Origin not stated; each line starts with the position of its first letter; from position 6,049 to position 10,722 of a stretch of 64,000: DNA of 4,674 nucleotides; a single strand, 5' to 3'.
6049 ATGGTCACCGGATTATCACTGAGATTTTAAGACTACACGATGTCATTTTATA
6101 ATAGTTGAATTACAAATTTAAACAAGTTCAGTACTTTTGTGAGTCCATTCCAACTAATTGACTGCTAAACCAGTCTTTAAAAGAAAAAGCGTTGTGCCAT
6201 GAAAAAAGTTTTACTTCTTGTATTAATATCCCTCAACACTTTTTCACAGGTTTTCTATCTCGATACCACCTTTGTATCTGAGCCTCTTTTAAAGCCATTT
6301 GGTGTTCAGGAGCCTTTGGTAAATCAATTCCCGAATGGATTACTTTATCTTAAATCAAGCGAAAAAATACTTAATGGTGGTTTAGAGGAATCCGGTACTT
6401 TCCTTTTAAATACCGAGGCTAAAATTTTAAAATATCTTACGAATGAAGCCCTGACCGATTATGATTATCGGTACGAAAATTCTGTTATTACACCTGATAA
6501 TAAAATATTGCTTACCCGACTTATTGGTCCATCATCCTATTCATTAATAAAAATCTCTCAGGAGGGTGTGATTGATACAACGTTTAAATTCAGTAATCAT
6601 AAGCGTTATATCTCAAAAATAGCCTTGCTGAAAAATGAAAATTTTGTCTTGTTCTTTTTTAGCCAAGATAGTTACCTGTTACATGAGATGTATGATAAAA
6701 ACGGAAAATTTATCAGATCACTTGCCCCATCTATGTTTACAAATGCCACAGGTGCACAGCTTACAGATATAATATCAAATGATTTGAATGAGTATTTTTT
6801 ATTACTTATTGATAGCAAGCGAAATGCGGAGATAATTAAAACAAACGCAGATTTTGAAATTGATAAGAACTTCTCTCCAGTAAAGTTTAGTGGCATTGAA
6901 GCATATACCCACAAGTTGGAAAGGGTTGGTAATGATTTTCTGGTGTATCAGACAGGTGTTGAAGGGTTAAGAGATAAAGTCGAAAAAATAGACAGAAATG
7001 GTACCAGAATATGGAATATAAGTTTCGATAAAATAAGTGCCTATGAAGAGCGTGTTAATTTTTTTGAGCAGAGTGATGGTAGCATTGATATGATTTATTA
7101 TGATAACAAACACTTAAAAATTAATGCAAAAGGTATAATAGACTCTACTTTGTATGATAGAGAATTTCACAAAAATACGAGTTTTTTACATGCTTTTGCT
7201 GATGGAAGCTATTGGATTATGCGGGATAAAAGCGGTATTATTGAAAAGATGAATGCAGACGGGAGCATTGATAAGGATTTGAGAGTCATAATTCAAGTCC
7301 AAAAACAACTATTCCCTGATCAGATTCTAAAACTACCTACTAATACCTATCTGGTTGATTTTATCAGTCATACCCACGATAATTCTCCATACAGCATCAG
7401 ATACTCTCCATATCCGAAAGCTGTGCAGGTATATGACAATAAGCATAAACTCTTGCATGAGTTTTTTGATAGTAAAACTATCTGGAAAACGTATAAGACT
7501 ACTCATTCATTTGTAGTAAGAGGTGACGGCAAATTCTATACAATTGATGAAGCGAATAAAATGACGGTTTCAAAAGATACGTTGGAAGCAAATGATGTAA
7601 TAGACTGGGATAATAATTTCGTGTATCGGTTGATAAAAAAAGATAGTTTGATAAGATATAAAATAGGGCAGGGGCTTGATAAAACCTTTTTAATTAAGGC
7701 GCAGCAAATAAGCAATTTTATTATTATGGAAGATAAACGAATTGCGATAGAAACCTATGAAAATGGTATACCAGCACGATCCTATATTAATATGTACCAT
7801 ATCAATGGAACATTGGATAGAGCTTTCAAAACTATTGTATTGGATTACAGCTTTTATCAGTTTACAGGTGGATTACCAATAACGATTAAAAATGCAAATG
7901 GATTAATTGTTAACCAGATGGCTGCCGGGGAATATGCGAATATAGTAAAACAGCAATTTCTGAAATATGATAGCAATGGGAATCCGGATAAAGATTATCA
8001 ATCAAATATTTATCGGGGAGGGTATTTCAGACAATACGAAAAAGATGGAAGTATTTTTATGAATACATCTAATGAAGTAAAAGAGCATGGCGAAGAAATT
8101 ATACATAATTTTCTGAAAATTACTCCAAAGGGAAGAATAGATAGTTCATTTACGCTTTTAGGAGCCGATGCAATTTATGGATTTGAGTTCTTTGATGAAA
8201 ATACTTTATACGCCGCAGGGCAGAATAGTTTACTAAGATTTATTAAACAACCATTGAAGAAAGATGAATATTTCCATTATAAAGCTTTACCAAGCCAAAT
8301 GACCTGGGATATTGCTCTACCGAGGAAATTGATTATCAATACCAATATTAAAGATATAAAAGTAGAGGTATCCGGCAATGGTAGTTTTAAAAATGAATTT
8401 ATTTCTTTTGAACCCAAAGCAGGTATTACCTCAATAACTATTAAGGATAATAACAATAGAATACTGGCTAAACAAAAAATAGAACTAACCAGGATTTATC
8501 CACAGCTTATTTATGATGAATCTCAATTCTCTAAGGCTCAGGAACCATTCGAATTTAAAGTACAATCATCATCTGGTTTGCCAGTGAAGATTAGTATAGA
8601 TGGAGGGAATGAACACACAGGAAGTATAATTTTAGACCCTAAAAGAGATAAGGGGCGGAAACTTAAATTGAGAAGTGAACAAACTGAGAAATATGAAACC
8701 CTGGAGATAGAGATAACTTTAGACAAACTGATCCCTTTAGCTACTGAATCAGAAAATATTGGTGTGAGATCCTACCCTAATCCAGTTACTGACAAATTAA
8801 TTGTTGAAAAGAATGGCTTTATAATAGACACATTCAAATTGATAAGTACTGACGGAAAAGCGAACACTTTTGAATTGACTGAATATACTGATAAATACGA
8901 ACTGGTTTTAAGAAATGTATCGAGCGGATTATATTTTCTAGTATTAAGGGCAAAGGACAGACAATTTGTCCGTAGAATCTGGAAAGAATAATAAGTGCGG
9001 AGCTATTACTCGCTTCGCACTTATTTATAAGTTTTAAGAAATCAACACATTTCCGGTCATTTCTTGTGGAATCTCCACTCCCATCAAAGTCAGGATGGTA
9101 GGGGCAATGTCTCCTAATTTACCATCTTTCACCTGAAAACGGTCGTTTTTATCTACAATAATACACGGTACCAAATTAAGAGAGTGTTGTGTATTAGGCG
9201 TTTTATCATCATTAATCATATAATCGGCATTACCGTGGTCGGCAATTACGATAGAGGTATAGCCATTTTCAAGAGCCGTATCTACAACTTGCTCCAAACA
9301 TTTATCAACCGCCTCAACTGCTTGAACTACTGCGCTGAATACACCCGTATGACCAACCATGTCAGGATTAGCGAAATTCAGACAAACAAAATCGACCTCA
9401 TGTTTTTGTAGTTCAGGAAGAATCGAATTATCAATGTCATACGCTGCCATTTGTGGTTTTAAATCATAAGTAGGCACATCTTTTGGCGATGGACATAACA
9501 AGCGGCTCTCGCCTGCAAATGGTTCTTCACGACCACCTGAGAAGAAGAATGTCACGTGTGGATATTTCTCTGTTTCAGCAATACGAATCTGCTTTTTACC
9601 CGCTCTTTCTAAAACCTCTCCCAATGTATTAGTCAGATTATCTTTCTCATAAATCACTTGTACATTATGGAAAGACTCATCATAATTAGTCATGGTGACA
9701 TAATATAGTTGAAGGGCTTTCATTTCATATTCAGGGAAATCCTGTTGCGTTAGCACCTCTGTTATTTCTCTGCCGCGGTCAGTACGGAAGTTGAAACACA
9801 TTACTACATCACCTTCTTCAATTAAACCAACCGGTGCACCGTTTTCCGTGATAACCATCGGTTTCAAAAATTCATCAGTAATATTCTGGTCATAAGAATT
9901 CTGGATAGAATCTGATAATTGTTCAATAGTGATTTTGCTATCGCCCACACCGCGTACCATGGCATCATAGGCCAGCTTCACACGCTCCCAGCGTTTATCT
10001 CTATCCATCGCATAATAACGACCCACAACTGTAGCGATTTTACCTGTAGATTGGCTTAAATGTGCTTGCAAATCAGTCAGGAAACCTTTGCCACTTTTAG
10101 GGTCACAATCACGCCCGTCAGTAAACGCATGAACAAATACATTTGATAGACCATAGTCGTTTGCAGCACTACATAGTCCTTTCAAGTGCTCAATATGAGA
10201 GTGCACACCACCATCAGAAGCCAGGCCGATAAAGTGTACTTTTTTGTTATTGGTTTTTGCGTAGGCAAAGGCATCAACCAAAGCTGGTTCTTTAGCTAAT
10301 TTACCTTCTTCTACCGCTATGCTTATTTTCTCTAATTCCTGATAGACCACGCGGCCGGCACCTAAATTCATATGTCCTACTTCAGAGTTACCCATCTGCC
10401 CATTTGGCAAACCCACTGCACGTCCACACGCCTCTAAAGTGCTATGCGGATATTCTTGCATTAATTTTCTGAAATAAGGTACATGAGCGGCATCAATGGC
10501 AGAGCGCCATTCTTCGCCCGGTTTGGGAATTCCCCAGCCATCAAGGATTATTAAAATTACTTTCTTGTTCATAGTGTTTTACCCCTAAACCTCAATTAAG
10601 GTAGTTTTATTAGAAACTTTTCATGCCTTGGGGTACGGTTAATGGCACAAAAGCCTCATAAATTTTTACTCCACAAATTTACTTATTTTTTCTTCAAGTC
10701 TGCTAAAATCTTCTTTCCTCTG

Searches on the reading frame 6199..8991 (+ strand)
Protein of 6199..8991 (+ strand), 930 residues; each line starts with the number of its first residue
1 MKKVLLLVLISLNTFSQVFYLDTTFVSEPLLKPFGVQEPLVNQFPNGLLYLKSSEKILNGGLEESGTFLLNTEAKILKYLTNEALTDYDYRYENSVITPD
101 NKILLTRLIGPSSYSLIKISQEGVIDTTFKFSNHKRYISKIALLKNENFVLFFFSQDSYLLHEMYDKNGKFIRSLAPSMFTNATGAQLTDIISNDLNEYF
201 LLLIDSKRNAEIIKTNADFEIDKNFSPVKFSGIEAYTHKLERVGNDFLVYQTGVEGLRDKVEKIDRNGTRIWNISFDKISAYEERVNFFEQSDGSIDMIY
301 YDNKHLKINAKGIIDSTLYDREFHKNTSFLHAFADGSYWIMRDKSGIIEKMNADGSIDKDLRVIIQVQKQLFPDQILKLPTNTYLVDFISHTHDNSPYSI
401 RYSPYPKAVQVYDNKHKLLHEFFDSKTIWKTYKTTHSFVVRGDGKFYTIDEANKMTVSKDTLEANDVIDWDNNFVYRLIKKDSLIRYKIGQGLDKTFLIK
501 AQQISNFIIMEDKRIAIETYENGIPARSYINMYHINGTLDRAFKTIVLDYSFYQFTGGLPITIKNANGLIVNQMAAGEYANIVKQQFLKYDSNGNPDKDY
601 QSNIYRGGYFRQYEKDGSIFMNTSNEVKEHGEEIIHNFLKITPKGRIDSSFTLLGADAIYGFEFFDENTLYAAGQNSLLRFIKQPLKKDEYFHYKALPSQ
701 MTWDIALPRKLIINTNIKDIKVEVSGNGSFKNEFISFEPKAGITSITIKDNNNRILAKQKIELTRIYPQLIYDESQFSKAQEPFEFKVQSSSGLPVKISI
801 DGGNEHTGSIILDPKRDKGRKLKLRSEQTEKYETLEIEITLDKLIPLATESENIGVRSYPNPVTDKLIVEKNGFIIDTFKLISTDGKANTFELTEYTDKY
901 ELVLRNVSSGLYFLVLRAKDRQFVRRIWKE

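Call 62: search_protein_families(library=pfam, proteins=[window:6199-8991:+], max_evalue=0.00001)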
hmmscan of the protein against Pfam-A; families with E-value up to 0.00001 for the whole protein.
window:6199-8991:+ (930 aa): 1 family
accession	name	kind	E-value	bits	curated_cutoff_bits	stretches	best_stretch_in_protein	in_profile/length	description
PF18962.6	Por_Secre_tail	-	2e-07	31.6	27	1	859-926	2-72/75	Secretion system C-terminal sorting domain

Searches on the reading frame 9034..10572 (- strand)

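Call 62: search_protein_families(library=pfam, proteins=[window:9034-10572:-], max_evalue=0.00001)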
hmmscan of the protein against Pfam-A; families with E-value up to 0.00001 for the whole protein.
window:9034-10572:- (512 aa): 3 families
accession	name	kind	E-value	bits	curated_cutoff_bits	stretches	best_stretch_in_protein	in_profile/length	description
PF06415.18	iPGM_N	-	1.5e-84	283.3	27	1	83-299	1-217/217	BPG-independent PGAM N-terminus (iPGM_N)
PF01676.23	Metalloenzyme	-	2.4e-73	247.2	24.3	1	3-500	1-251/252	Metalloenzyme superfamily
PF01663.27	Phosphodiest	-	4e-06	27.1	23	0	391-454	158-226/342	Type I phosphodiesterase / nucleotide pyrophosphatase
